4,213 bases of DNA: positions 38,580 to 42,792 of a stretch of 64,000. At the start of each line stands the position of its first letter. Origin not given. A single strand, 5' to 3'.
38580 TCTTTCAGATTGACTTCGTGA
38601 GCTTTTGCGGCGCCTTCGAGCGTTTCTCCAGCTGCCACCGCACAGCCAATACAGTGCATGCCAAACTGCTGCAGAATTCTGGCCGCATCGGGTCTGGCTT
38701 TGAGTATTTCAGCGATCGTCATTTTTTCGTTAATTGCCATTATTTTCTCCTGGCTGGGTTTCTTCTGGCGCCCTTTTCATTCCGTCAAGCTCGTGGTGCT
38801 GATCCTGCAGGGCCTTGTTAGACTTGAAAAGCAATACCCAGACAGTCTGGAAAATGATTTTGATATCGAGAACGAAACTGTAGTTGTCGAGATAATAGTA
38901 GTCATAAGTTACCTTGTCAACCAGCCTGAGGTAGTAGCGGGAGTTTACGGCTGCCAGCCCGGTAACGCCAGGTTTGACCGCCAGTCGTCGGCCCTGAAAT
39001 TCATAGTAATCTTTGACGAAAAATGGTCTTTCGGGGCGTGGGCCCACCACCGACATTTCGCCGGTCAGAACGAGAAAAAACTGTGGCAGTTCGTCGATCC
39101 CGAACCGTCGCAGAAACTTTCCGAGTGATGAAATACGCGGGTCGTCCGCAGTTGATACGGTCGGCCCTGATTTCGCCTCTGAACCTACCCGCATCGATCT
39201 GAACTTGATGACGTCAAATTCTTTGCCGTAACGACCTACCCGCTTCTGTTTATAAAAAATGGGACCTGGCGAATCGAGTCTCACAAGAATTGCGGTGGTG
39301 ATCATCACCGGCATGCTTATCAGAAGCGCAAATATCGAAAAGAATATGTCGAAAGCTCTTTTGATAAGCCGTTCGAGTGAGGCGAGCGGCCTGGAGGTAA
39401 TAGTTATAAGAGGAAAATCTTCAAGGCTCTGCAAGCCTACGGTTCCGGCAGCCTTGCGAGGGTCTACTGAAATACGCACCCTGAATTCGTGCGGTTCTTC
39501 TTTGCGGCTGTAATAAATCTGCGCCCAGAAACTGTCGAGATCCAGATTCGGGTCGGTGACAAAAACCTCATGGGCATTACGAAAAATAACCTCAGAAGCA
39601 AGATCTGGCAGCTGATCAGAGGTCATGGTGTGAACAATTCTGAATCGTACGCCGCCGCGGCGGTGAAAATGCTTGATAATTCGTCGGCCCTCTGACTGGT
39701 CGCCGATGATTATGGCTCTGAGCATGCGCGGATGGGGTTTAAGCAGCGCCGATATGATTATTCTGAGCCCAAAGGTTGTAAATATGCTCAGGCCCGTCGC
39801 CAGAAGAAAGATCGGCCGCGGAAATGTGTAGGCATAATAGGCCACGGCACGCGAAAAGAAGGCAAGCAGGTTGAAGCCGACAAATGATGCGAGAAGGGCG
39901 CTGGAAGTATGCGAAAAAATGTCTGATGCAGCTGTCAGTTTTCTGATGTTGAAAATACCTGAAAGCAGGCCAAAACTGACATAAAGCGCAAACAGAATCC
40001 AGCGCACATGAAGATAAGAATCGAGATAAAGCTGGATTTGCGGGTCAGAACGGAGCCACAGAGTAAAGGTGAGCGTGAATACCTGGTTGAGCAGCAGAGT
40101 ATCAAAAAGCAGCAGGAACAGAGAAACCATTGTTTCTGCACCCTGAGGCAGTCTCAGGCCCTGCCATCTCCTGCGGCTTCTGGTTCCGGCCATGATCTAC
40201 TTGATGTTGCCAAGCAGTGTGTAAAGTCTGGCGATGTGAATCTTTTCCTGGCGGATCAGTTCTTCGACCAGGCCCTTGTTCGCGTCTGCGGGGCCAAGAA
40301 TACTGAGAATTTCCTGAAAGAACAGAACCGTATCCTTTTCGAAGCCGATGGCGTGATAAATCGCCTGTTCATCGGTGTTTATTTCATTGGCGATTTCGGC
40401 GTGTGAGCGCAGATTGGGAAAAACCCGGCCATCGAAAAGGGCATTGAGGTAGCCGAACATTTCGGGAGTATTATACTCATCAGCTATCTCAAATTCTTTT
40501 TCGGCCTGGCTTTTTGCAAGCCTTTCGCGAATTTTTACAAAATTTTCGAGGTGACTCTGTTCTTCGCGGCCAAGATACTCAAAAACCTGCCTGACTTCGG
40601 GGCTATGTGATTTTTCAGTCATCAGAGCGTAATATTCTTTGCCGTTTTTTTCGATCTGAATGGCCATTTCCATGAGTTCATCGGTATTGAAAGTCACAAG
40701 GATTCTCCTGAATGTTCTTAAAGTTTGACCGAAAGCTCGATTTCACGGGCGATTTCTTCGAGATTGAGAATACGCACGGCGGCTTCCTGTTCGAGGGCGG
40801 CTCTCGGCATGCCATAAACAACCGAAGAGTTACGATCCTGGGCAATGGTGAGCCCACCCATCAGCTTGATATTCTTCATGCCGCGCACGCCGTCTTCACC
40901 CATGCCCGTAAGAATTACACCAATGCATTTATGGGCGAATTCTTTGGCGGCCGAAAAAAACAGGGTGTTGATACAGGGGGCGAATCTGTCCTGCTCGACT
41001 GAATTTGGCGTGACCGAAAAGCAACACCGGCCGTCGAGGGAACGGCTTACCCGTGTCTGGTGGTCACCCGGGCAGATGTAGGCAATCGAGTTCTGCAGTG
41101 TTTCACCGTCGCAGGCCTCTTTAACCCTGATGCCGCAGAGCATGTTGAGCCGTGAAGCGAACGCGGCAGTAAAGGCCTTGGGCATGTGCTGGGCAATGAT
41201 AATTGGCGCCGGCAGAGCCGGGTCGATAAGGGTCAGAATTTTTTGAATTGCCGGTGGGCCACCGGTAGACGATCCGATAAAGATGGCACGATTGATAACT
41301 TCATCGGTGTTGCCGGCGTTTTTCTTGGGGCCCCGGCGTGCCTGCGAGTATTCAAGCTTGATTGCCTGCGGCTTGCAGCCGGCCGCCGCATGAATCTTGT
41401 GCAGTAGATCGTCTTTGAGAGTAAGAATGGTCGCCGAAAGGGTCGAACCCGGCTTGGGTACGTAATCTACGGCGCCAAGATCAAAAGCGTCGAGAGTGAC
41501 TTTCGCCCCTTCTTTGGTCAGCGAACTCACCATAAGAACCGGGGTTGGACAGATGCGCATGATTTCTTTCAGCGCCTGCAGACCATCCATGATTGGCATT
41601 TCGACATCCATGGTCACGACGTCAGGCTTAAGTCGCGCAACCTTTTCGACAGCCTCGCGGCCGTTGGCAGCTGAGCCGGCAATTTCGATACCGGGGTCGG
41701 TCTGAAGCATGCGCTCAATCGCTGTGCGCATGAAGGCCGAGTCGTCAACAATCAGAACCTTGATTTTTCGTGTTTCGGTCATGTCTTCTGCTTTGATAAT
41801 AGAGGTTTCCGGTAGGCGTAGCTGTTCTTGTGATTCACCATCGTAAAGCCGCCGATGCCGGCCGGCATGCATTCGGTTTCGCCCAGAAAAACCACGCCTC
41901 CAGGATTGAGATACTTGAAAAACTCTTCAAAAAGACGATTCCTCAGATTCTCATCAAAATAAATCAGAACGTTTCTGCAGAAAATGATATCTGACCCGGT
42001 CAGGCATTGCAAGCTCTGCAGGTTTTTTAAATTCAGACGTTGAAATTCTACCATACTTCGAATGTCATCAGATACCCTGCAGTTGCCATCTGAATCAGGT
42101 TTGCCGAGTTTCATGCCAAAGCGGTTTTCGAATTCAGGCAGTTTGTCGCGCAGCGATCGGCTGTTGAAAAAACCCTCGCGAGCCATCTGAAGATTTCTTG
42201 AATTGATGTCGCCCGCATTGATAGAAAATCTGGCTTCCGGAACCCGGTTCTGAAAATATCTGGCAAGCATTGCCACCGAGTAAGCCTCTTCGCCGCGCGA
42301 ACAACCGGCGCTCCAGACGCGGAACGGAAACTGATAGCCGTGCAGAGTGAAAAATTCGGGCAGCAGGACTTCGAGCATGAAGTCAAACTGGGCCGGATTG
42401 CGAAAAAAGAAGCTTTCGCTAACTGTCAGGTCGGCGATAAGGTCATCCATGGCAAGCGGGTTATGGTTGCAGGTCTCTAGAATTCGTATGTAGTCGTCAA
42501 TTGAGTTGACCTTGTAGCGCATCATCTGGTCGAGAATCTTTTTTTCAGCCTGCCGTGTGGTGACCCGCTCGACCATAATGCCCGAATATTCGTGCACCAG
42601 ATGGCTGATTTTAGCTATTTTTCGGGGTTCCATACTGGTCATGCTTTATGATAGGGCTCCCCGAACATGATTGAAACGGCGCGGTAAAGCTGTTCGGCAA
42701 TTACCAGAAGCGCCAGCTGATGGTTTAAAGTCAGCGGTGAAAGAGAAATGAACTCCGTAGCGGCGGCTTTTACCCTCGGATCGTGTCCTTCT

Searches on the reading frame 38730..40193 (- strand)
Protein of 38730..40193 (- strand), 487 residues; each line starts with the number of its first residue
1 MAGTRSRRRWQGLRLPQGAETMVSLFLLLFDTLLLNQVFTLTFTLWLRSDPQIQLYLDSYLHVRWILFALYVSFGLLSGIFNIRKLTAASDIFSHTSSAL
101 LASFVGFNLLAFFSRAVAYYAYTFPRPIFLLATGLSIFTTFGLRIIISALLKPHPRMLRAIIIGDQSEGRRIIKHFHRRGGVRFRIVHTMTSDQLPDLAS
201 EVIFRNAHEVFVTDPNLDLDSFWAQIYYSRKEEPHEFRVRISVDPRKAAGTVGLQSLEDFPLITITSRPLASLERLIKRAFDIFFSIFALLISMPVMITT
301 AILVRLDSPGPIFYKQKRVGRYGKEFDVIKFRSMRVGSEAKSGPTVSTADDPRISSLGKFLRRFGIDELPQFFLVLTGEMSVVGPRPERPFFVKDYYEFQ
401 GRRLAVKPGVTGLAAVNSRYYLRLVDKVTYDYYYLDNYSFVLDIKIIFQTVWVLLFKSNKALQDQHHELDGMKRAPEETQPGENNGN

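Call 48: search_protein_families(library=pfam, proteins=[window:38730-40193:-], max_evalue=0.0001)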
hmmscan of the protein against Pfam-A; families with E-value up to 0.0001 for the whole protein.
window:38730-40193:- (487 aa): 1 family
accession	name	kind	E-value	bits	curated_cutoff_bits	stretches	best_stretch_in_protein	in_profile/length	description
PF02397.22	Bac_transf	-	4.2e-63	212.6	27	1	278-455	1-178/179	Bacterial sugar transferase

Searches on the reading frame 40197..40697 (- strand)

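Call 48: search_protein_families(library=pfam, proteins=[window:40197-40697:-], max_evalue=0.0001)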
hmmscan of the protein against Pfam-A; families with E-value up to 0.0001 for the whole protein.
window:40197-40697:- (166 aa): 1 family
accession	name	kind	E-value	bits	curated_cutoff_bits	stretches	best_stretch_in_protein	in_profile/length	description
PF02915.23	Rubrerythrin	-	1.3e-09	39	22.8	1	7-73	1-70/137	Rubrerythrin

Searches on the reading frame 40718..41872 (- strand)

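Call 48: search_protein_families(library=pfam, proteins=[window:40718-41872:-], max_evalue=0.0001)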
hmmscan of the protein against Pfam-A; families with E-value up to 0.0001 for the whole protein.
window:40718-41872:- (384 aa): 2 families
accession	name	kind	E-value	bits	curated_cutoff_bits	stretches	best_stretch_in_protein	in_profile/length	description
PF01339.22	CheB_methylest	-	3.7e-60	203.1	24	1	197-378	1-174/174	CheB methylesterase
PF00072.30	Response_reg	-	3.2e-23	82.4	30.2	1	39-142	1-101/111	Response regulator receiver domain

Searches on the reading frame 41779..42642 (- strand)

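Call 48: search_protein_families(library=pfam, proteins=[window:41779-42642:-], max_evalue=0.0001)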
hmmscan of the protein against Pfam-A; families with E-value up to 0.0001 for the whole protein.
window:41779-42642:- (287 aa): 1 family
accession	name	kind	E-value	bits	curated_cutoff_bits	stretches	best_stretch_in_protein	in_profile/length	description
PF01739.24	CheR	-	2.1e-45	155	27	1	77-268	3-188/195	CheR methyltransferase, SAM binding domain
